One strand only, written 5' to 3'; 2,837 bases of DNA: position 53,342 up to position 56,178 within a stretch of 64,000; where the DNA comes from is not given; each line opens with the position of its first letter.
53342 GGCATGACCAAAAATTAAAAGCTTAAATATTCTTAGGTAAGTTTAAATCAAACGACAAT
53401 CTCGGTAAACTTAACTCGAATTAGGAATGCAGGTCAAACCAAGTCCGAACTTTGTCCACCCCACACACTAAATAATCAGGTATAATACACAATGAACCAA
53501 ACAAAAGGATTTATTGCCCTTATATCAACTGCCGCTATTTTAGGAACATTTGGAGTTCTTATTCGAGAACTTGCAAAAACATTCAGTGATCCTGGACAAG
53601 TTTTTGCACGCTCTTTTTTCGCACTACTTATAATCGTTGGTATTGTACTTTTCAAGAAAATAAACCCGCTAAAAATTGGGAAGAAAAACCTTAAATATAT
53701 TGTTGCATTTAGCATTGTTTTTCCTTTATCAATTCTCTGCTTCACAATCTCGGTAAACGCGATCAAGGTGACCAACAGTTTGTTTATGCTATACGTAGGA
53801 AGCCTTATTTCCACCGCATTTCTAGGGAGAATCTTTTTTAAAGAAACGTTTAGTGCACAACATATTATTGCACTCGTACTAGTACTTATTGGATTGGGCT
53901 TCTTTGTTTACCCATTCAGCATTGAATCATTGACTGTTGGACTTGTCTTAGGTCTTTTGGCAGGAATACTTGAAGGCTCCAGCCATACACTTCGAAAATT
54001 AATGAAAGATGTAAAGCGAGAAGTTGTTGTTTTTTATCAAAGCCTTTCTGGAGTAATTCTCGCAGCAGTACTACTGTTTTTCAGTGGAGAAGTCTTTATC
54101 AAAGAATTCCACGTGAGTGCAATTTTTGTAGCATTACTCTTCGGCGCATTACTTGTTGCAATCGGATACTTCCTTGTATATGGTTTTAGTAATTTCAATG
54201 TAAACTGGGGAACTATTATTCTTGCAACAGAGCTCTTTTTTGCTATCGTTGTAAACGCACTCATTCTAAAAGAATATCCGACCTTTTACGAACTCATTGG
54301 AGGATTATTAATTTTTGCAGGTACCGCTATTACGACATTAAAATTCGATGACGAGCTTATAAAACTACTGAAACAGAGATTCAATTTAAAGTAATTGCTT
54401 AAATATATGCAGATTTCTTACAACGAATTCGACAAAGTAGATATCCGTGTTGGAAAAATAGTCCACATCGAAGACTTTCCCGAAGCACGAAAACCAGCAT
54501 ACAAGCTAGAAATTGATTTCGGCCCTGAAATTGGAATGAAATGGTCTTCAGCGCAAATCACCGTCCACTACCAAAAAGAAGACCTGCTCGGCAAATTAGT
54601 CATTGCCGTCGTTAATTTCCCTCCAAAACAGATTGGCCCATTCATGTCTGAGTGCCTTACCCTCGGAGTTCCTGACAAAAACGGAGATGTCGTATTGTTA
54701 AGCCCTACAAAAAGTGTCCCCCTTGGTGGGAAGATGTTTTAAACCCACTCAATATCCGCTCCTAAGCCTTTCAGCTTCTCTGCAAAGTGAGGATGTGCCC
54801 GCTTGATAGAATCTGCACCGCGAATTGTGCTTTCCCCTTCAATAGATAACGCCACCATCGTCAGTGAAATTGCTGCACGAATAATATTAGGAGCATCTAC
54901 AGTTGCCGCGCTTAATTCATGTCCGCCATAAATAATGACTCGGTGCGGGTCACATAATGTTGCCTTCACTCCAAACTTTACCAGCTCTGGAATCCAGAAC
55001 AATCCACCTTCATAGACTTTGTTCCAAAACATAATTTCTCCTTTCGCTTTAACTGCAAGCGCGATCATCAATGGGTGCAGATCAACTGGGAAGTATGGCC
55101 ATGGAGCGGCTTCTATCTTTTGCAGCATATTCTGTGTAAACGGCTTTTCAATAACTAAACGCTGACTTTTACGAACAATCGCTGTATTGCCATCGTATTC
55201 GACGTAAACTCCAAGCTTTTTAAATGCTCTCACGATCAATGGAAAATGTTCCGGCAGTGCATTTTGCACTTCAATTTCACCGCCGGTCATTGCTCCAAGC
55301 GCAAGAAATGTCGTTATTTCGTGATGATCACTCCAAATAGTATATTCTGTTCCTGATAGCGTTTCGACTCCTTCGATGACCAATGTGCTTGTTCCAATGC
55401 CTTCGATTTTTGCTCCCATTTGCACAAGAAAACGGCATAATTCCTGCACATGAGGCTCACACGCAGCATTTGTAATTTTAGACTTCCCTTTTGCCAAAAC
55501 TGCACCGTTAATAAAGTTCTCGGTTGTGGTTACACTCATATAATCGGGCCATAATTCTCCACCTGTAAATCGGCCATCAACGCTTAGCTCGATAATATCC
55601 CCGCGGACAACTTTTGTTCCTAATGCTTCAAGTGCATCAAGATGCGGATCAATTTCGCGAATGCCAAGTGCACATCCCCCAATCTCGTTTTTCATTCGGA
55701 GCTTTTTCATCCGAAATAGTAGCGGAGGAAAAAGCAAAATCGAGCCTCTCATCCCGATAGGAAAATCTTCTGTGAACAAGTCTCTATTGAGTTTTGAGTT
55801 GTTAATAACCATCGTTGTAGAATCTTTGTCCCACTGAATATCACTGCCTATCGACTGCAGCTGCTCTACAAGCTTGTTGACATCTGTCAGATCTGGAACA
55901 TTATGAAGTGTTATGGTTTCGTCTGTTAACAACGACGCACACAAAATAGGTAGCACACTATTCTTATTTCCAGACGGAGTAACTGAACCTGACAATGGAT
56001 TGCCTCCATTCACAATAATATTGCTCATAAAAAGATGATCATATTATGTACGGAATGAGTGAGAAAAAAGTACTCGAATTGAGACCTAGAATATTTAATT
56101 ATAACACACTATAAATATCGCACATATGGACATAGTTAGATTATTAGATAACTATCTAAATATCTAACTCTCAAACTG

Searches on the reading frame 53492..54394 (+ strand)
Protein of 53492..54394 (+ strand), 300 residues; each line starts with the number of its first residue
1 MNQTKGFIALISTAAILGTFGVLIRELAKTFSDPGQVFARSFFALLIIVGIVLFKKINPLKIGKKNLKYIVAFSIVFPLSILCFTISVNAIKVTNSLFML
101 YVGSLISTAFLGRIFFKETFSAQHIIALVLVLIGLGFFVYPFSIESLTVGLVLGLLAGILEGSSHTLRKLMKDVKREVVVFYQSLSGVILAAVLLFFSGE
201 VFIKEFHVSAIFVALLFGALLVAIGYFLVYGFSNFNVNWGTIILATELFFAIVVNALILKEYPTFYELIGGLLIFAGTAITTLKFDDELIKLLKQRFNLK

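Call 66: search_protein_families(library=pfam, proteins=[window:53492-54394:+], max_evalue=0.001)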
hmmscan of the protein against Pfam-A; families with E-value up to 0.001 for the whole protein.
window:53492-54394:+ (300 aa): 1 family
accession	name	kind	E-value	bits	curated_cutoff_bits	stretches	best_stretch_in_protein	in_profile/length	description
PF00892.27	EamA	-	9.6e-22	78.2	28.2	2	149-282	2-134/135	EamA-like transporter family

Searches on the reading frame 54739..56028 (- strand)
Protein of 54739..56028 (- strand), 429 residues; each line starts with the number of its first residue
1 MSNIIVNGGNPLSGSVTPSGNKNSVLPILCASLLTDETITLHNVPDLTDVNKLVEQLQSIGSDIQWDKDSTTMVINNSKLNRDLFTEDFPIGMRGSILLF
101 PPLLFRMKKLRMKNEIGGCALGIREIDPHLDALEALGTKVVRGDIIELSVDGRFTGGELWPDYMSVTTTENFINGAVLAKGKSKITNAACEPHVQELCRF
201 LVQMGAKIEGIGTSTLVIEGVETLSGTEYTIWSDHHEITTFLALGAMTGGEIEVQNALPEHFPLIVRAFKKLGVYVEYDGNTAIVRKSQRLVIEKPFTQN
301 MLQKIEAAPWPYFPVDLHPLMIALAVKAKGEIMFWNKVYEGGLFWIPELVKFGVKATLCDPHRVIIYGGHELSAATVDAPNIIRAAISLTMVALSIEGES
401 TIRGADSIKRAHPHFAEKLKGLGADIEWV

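Call 66: search_protein_families(library=pfam, proteins=[window:54739-56028:-], max_evalue=0.001)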
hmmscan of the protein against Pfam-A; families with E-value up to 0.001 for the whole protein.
window:54739-56028:- (429 aa): 1 family
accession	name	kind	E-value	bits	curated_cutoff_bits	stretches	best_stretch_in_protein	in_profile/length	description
PF00275.25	EPSP_synthase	-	7.8e-62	209.8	22.8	1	6-419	1-417/417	EPSP synthase (3-phosphoshikimate 1-carboxyvinyltransferase)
